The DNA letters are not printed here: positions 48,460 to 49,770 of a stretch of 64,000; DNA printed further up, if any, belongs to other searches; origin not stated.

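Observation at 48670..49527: Complete TAXI-TRAP solute-binding domain embedded in the middle of a giant LRR/dockerin surface protein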

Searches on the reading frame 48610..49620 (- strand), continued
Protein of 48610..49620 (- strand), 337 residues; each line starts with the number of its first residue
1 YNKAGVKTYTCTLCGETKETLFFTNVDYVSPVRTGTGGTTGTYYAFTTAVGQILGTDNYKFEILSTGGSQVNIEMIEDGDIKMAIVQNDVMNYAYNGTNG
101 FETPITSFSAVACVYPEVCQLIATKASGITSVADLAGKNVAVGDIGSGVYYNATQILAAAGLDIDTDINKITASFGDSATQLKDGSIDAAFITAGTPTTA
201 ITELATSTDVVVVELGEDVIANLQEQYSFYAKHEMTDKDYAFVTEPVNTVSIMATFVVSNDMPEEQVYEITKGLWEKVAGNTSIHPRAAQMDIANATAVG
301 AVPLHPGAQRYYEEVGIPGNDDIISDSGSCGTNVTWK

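Call 25: search_protein_families(library=pfam, proteins=[P0181, P0183, P0185, P0187, P0195, P0202, P0204, P0214, P0221, P0239], max_evalue=0.001)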
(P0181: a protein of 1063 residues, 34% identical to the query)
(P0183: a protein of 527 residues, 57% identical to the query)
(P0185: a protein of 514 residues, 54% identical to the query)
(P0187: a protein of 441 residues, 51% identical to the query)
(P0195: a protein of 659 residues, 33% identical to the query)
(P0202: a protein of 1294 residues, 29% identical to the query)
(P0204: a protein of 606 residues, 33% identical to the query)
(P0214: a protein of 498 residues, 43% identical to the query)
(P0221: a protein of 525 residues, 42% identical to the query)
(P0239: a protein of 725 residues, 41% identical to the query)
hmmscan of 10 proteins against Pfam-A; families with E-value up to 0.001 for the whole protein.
P0181 (1063 aa): 5 families
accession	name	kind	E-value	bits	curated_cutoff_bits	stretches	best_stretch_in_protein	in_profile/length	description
PF16868.10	NMT1_3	-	3.2e-280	926.7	27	4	173-464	1-289/289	NMT1-like family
PF09084.16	NMT1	-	1.6e-16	61.3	20.5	1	216-343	35-153/216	NMT1/THI5 like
PF13379.11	NMT1_2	-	7.7e-12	46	24.7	1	196-344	29-183/252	NMT1-like family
PF12974.12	Phosphonate-bd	-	3.1e-11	43.6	27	0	261-359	84-184/242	ABC transporter, phosphonate, periplasmic substrate-binding protein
PF18588.6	WcbI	-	8.4e-05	22.7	29.2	0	329-350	171-192/205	Polysaccharide biosynthesis enzyme WcbI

P0183 (527 aa): 5 families
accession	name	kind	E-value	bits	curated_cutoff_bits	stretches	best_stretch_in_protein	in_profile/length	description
PF16868.10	NMT1_3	-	7.2e-69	233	27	1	131-413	1-289/289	NMT1-like family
PF12974.12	Phosphonate-bd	-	8.4e-11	42.1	27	1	216-300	87-173/242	ABC transporter, phosphonate, periplasmic substrate-binding protein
PF09084.16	NMT1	-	1.1e-06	29.1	20.5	1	216-328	75-183/216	NMT1/THI5 like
PF08239.17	SH3_3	-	1.2e-06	29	27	1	464-523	2-54/54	Bacterial SH3 domain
PF13248.11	Zn_ribbon_3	-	0.00078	19.3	27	0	1-24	2-25/26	zinc-ribbon domain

P0185 (514 aa): 6 families
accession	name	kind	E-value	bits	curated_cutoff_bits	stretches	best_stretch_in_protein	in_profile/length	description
PF16868.10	NMT1_3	-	2.8e-68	231.1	27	1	232-511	2-289/289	NMT1-like family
PF00041.27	fn3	-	9.1e-17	61.5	25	2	40-109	2-69/84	Fibronectin type III domain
PF09084.16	NMT1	-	1.8e-11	44.8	20.5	1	259-390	24-148/216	NMT1/THI5 like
PF12974.12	Phosphonate-bd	-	1.7e-06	28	27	1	316-395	87-169/242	ABC transporter, phosphonate, periplasmic substrate-binding protein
PF25059.1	FN3_DSCAM-DSCAML_C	-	0.00028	21.6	39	0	69-109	25-65/89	DSCAM/DSCAML C-terminal Fn3-like domain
PF16656.11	Pur_ac_phosph_N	-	0.0003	21.8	30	0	51-109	12-81/93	Purple acid Phosphatase, N-terminal domain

P0187 (441 aa): 11 families
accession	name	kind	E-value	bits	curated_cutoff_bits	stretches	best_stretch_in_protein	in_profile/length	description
PF16868.10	NMT1_3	-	3.2e-62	211.2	27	1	154-436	1-289/289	NMT1-like family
PF13240.11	Zn_Ribbon_1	-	7.4e-16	57.8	25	2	38-59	1-22/23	zinc-ribbon domain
PF13248.11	Zn_ribbon_3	-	3.3e-10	39.5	27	1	37-60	3-26/26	zinc-ribbon domain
PF12773.13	DZR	-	1.1e-09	38.7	27.3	1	3-57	1-45/45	Double zinc ribbon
PF09084.16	NMT1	-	2.2e-05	24.9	20.5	1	232-341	68-174/216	NMT1/THI5 like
PF12974.12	Phosphonate-bd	-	2.4e-05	24.3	27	1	240-323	88-173/242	ABC transporter, phosphonate, periplasmic substrate-binding protein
PF14803.11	Zn_ribbon_Nudix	-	3.1e-05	24.2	25.6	0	15-45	1-31/34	Nudix N-terminal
PF13786.12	DUF4179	-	0.00018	22.3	30.1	1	83-146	2-66/94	Domain of unknown function (DUF4179)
PF17032.10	Zn_ribbon_15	-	0.00036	21.7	28.9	0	36-57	52-73/73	zinc-ribbon family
PF24460.1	DUF7575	-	0.00039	20.2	28.5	0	3-25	6-28/28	Domain of unknown function (DUF7575)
PF10005.14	Zn_ribbon_DZR_6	-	0.00081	20.5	23.4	0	38-65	3-30/93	zinc-ribbon domain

P0195 (659 aa): 3 families
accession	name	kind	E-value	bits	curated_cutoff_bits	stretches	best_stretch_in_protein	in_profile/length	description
PF16868.10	NMT1_3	-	5.1e-154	512.5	27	2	365-655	1-289/289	NMT1-like family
PF09084.16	NMT1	-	2.8e-10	40.9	20.5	1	152-225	75-147/216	NMT1/THI5 like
PF12974.12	Phosphonate-bd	-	5e-06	26.5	27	0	152-225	87-162/242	ABC transporter, phosphonate, periplasmic substrate-binding protein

P0202 (1294 aa): 4 families
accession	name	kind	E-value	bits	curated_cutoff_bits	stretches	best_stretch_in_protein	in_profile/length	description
PF16868.10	NMT1_3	-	7.7e-177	587.4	27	4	352-639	1-289/289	NMT1-like family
PF09084.16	NMT1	-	1.3e-15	58.4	20.5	1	1016-1144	26-146/216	NMT1/THI5 like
PF12974.12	Phosphonate-bd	-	5.9e-14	52.5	27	0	1010-1098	30-114/242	ABC transporter, phosphonate, periplasmic substrate-binding protein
PF13379.11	NMT1_2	-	6.4e-07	29.9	24.7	0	153-212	122-181/252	NMT1-like family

P0204 (606 aa): 3 families
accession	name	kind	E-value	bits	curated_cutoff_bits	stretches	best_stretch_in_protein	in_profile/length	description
PF16868.10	NMT1_3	-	1.4e-126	422.4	27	2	327-580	8-260/289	NMT1-like family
PF09084.16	NMT1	-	2.3e-09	37.9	20.5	0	106-227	35-147/216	NMT1/THI5 like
PF12974.12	Phosphonate-bd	-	2.1e-07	31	27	0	411-498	87-176/242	ABC transporter, phosphonate, periplasmic substrate-binding protein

P0214 (498 aa): 5 families
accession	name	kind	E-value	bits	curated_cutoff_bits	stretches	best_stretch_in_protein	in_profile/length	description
PF16868.10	NMT1_3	-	4.3e-79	266.6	27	1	213-495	1-289/289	NMT1-like family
PF09084.16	NMT1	-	1.7e-05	25.3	20.5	1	291-373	64-147/216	NMT1/THI5 like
PF21910.2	GH85_C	-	1.9e-05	25.4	27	0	38-106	13-85/95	GH85 endohexosaminidases, C-terminal domain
PF12974.12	Phosphonate-bd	-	3e-05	24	27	1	301-381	88-171/242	ABC transporter, phosphonate, periplasmic substrate-binding protein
PF25814.1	fn3_SORL1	-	4.3e-05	23.9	27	0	27-98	2-72/90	SORL1-like, fn3 domain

P0221 (525 aa): 3 families
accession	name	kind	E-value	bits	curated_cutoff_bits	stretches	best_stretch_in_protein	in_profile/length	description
PF16868.10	NMT1_3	-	2.3e-70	237.9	27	1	239-522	1-287/289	NMT1-like family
PF09084.16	NMT1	-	2.2e-07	31.4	20.5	1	277-432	31-182/216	NMT1/THI5 like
PF12974.12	Phosphonate-bd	-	4.4e-06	26.7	27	1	331-403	89-165/242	ABC transporter, phosphonate, periplasmic substrate-binding protein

P0239 (725 aa): 4 families
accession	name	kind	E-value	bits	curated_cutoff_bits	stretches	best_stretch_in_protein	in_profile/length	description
PF03616.19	Glt_symporter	-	4.4e-111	371.6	26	1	334-694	2-368/368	Sodium/glutamate symporter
PF16868.10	NMT1_3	-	1.4e-70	238.7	27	1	30-315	1-289/289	NMT1-like family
PF12974.12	Phosphonate-bd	-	5.1e-09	36.3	27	1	45-200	18-173/242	ABC transporter, phosphonate, periplasmic substrate-binding protein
PF09084.16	NMT1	-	8.6e-09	36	20.5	1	58-192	23-150/216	NMT1/THI5 like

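Call 35: search_solved_structures(query=window:48640-49560:-, max_evalue=0.001, show_alignments=2)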
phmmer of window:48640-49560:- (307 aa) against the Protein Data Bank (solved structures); distinct sequences matched with E-value up to 0.001: 7.
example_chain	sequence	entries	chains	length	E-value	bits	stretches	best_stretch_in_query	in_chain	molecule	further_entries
1us4_A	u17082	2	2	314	2.4e-50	174.8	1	13-297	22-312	PUTATIVE GLUR0 LIGAND BINDING CORE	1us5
8u79_A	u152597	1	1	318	2.5e-50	174.8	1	13-297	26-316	Immunogenic protein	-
9oz4_A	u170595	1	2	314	1.6e-39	139.3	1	12-298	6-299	TRAP transporter solute receptor, TAXI family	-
9ibo_A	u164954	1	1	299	5.7e-37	130.9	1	13-297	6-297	TAXI family TRAP transporter solute-binding subunit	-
8s4j_A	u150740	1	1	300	5.7e-37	130.9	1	13-297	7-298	TAXI family TRAP transporter solute-binding subunit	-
9ibp_A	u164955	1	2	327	5.6e-33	117.8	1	15-297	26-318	Immunogenic protein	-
4ddd_A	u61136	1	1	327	2.6e-30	109.1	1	13-296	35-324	Immunogenic protein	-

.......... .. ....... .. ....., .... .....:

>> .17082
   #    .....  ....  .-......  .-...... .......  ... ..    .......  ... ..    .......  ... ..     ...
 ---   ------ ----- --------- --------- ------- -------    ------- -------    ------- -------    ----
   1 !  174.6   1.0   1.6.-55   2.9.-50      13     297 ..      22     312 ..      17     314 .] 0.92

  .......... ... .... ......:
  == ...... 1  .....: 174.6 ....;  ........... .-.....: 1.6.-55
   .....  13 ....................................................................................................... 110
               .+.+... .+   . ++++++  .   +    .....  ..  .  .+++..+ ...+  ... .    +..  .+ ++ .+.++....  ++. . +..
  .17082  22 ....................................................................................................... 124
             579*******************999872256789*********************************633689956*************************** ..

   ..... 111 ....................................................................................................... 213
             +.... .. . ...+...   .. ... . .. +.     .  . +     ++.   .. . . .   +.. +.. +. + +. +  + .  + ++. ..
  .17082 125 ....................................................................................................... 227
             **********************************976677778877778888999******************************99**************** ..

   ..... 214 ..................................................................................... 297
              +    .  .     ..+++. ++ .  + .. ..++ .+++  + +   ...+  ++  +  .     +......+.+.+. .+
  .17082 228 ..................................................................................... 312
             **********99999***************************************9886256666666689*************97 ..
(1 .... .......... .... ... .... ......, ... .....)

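Call 52: search_solved_structures(query=window:48652-49554:-, max_evalue=1e-20, show_alignments=5)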
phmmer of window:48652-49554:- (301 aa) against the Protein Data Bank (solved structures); distinct sequences matched with E-value up to 1e-20: 7.
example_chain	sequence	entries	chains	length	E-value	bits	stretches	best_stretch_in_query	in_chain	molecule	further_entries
1us4_A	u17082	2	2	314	2.2e-50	174.9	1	11-295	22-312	PUTATIVE GLUR0 LIGAND BINDING CORE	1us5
8u79_A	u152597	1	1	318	2.3e-50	174.9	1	11-295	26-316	Immunogenic protein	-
9oz4_A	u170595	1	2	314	1.7e-39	139.2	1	10-296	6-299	TRAP transporter solute receptor, TAXI family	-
9ibo_A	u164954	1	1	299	5.4e-37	131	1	11-295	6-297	TAXI family TRAP transporter solute-binding subunit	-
8s4j_A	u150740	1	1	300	5.4e-37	131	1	11-295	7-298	TAXI family TRAP transporter solute-binding subunit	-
9ibp_A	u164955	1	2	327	5.9e-33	117.7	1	13-295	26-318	Immunogenic protein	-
4ddd_A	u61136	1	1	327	2.5e-30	109.1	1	11-294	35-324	Immunogenic protein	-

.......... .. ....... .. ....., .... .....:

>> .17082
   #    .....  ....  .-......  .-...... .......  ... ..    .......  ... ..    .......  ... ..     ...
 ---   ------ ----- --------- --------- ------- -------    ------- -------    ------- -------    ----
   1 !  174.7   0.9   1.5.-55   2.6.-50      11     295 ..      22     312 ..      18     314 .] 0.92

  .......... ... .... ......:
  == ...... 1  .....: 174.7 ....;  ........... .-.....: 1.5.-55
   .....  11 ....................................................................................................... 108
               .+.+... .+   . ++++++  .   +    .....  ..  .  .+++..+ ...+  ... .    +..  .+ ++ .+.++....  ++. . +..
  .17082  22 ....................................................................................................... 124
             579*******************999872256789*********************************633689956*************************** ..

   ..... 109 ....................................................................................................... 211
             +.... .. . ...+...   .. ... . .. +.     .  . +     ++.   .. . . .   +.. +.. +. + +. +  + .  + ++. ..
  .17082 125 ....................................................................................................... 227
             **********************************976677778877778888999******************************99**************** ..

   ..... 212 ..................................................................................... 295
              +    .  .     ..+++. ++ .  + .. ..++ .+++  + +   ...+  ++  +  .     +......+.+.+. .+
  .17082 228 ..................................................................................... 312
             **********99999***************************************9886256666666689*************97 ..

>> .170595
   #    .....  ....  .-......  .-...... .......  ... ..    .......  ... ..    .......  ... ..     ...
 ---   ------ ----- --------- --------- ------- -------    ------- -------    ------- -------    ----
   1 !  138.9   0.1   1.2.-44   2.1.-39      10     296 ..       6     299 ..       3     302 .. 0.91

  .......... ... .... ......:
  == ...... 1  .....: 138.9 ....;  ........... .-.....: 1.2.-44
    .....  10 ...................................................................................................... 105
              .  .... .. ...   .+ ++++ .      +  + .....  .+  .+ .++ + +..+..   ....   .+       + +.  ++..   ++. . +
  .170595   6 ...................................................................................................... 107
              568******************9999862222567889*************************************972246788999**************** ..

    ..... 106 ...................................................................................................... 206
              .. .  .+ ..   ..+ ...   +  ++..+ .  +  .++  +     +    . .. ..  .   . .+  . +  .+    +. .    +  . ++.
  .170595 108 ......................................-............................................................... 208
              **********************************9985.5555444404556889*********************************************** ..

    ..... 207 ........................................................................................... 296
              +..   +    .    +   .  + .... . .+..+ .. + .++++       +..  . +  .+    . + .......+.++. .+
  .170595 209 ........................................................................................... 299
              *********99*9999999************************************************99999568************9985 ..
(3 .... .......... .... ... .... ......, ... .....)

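Call 58: predict_structure(alignment_id=A3)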
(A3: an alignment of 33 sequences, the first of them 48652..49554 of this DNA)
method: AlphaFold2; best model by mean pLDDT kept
length: 301 residues; sequences in the alignment: 33
mean_pLDDT: 94.4   pTM: 0.90
mean pLDDT of the five models: 94.4, 93.6, 93.2, 93.1, 92.9
residues with pLDDT >= 90: 269; 70-90: 25; 50-70: 4; < 50: 3
segments of 3 or more residues with pLDDT < 50: none
pLDDT, mean of each block of 10 residues (from residue 1): 83 89 96 97 94 98 96 92 97 96 97 98 92 97 98 95 98 93 97 97 93 96 97 97 98 97 93 90 97 79 45
secondary structure, 60 per line:
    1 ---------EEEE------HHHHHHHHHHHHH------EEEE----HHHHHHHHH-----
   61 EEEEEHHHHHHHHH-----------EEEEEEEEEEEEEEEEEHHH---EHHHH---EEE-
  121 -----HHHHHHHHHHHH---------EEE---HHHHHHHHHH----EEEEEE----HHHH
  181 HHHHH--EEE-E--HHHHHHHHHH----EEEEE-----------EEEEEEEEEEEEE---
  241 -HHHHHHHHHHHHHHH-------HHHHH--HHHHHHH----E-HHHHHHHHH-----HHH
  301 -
elements in order: E10-13 H20-32 E39-42 H47-55 E61-65 H66-74 E86-102 H110-113 E117-119 H126-137 E147-149 H153-162 E167-172 H177-185 E188-190 H195-204 E209-213 E225-237 H242-256 H264-268 H271-277 H284-292

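Call 62: fold_search(model_id=the predicted structure, library=pdb)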
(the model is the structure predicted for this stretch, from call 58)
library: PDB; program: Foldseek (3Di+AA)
matches with E <= 10: 1684; with E <= 0.001: 1175
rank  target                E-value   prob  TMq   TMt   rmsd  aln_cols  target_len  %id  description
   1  8u79                  2.5e-32  1.00  0.87  0.88   2.4       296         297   35  Crystal Structure of Substrate Binding Protein of Thermus thermophilus TAXI-TRAP protein with L-glutamate (released 2025-03-19)
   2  9ibp_B                1.8e-31  1.00  0.82  0.80   3.3       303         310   27  VCA0144 from Vibrio cholerae (released 2025-12-24)
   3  1us4                  2.9e-31  1.00  0.87  0.89   2.4       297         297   35  PUTATIVE GLUR0 LIGAND BINDING CORE WITH L-GLUTAMATE (released 2003-11-19)
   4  9ibp_A                5.7e-30  1.00  0.81  0.79   3.4       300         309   27  VCA0144 from Vibrio cholerae (released 2025-12-24)
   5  9ibo                  6.1e-30  1.00  0.89  0.90   2.1       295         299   32  VC0430/VcGluP bound to glutamate (released 2025-12-24)
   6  8s4j                  3.7e-29  1.00  0.88  0.88   2.2       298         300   32  Structure, substrate selectivity determinants and membrane interactions of a Glutamate-specific TAXI TRAP binding protei (released 2024-11-06)
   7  4ddd                  3.4e-27  1.00  0.88  0.88   2.3       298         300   26  Crystal structure of an immunogenic protein from ehrlichia chaffeensis (released 2012-05-23)
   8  4nmy_A                1.6e-12  1.00  0.53  0.53   8.4       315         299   16  Crystal Structure of the Thiamin-bound form of Substrate-binding Protein of ABC Transporter from Clostridium difficile (released 2013-12-04)
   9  3ksx                  3.4e-12  1.00  0.51  0.53  10.3       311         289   15  The alkanesulfonate-binding protein SsuA from Xanthomonas axonopodis pv. citri bound to MOPS (released 2010-10-13)
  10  6ssy_B                3.9e-12  1.00  0.53  0.54  10.5       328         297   12  Taurine ABC transporter substrate binding protein TauA from E. coli in complex with 2-Aminoethylphosphonic acid (released 2019-12-18)
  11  6ssy_A                6.2e-12  1.00  0.54  0.54  10.5       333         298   14  Taurine ABC transporter substrate binding protein TauA from E. coli in complex with 2-Aminoethylphosphonic acid (released 2019-12-18)
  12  4h67_B                7.1e-12  1.00  0.52  0.51  10.0       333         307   14  Crystal structure of HMP synthase Thi5 from S. cerevisiae (released 2012-10-17)
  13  4h67_E                7.1e-12  1.00  0.51  0.51  10.2       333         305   14  Crystal structure of HMP synthase Thi5 from S. cerevisiae (released 2012-10-17)
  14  2x26_B                9.2e-12  1.00  0.49  0.50  10.8       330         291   13  Crystal structure of the periplasmic aliphatic sulphonate binding protein SsuA from Escherichia coli (released 2010-04-14)
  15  4h67_H                9.9e-12  1.00  0.53  0.52  10.0       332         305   14  Crystal structure of HMP synthase Thi5 from S. cerevisiae (released 2012-10-17)
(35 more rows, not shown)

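Call 72: find_encoding_contigs(protein=P0186, flank=10000, max_places=6)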
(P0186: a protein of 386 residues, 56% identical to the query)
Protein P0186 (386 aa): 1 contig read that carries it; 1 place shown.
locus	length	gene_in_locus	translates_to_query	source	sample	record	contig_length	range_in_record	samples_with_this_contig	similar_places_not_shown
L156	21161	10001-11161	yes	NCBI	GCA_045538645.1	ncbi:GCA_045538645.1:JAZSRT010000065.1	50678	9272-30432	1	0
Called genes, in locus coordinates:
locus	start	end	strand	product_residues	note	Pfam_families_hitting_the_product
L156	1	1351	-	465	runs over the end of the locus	PF01636:APH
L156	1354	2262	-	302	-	PF03881:Fructosamin_kin, PF01636:APH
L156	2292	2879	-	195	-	PF01694:Rhomboid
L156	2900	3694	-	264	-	PF01261:AP_endonuc_2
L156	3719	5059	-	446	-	PF00583:Acetyltransf_1, PF13673:Acetyltransf_10 (weak)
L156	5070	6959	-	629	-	-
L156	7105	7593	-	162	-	-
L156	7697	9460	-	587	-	-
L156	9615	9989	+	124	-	-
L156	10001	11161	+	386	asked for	PF00404:Dockerin_1, PF16868:NMT1_3, PF09084:NMT1, PF12974:Phosphonate-bd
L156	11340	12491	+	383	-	PF00404:Dockerin_1 (weak), PF13405:EF-hand_6 (faint)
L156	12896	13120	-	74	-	PF12844:HTH_19, PF13443:HTH_26, PF01381:HTH_3, PF13560:HTH_31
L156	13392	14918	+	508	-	PF14903:WG_beta_rep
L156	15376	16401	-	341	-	PF00078:RVT_1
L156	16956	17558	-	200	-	-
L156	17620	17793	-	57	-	-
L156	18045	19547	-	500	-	-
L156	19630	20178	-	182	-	-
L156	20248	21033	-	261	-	-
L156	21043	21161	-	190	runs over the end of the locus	-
